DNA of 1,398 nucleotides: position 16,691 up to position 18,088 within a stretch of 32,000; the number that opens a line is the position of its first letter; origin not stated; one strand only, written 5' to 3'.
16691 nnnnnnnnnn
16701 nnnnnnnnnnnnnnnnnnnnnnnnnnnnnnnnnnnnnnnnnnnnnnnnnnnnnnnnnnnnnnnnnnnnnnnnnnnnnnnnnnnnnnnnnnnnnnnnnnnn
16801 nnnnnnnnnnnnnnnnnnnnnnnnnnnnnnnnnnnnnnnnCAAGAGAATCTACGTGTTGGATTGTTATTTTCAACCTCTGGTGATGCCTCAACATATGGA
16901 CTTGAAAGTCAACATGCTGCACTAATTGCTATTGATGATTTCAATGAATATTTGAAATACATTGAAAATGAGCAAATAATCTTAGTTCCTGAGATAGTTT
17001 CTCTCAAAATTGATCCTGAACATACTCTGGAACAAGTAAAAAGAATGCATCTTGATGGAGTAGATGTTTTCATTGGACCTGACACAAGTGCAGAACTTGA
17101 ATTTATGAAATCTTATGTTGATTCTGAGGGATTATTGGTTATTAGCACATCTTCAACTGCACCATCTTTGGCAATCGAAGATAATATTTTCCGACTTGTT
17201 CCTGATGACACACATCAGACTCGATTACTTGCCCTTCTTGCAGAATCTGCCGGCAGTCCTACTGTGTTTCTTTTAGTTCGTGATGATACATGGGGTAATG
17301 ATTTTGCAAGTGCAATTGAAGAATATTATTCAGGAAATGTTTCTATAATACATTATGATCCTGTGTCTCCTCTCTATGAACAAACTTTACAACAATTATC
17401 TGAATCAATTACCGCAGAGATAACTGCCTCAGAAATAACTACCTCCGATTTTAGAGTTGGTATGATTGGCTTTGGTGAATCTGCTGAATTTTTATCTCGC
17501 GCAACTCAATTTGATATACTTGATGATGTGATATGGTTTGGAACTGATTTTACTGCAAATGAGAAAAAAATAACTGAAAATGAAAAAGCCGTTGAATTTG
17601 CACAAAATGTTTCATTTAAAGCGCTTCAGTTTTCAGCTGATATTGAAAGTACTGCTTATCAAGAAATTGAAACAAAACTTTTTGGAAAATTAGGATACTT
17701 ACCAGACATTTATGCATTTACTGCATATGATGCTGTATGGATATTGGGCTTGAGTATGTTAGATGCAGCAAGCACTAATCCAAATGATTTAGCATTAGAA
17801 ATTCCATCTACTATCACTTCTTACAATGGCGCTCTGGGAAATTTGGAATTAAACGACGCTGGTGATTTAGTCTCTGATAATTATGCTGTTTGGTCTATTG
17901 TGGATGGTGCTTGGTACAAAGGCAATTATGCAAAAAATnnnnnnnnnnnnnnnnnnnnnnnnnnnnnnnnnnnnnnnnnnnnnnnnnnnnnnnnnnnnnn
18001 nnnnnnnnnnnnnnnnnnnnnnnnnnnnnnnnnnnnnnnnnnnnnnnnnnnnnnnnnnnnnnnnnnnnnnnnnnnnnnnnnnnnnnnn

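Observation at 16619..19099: Sensor with PBP ectodomain and GHKL ATPase domain, but the DHp/H-box replaced by a 138-residue (TPEPEP)23 rod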

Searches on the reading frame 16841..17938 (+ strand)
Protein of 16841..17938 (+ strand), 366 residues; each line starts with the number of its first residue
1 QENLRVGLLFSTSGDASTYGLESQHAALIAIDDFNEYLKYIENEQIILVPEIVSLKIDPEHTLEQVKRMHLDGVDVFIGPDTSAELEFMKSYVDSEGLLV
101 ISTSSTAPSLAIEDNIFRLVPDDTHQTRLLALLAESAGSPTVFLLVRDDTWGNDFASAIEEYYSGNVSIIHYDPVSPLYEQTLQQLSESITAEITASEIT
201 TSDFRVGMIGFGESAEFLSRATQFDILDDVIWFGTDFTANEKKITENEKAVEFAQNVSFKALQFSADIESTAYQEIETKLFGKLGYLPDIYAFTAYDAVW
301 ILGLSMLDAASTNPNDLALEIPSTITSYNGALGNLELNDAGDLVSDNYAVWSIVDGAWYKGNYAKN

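Call 41: search_solved_structures(query=window:16841-17938:+, max_evalue=0.001, show_alignments=1)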
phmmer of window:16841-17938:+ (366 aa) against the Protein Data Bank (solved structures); distinct sequences matched with E-value up to 0.001: 6.
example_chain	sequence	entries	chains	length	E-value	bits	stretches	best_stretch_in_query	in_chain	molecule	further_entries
4mlc_A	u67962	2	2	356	8.4e-10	41.6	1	73-358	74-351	Extracellular ligand-binding receptor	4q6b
4n0q_A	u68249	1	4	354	5.6e-06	29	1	4-178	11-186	Leu/Ile/Val-binding protein homolog 3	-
4gnr_A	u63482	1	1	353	0.00015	24.3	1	2-306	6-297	ABC transporter substrate-binding protein-branched chain amino acid transport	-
1z15_A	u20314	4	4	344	0.00018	24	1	2-176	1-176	Leu/Ile/Val-binding protein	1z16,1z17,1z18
2lbp_A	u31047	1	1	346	0.0002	23.9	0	3-176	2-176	LEUCINE-BINDING PROTEIN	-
2liv_A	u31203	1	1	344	0.00041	22.9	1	2-176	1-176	LEUCINE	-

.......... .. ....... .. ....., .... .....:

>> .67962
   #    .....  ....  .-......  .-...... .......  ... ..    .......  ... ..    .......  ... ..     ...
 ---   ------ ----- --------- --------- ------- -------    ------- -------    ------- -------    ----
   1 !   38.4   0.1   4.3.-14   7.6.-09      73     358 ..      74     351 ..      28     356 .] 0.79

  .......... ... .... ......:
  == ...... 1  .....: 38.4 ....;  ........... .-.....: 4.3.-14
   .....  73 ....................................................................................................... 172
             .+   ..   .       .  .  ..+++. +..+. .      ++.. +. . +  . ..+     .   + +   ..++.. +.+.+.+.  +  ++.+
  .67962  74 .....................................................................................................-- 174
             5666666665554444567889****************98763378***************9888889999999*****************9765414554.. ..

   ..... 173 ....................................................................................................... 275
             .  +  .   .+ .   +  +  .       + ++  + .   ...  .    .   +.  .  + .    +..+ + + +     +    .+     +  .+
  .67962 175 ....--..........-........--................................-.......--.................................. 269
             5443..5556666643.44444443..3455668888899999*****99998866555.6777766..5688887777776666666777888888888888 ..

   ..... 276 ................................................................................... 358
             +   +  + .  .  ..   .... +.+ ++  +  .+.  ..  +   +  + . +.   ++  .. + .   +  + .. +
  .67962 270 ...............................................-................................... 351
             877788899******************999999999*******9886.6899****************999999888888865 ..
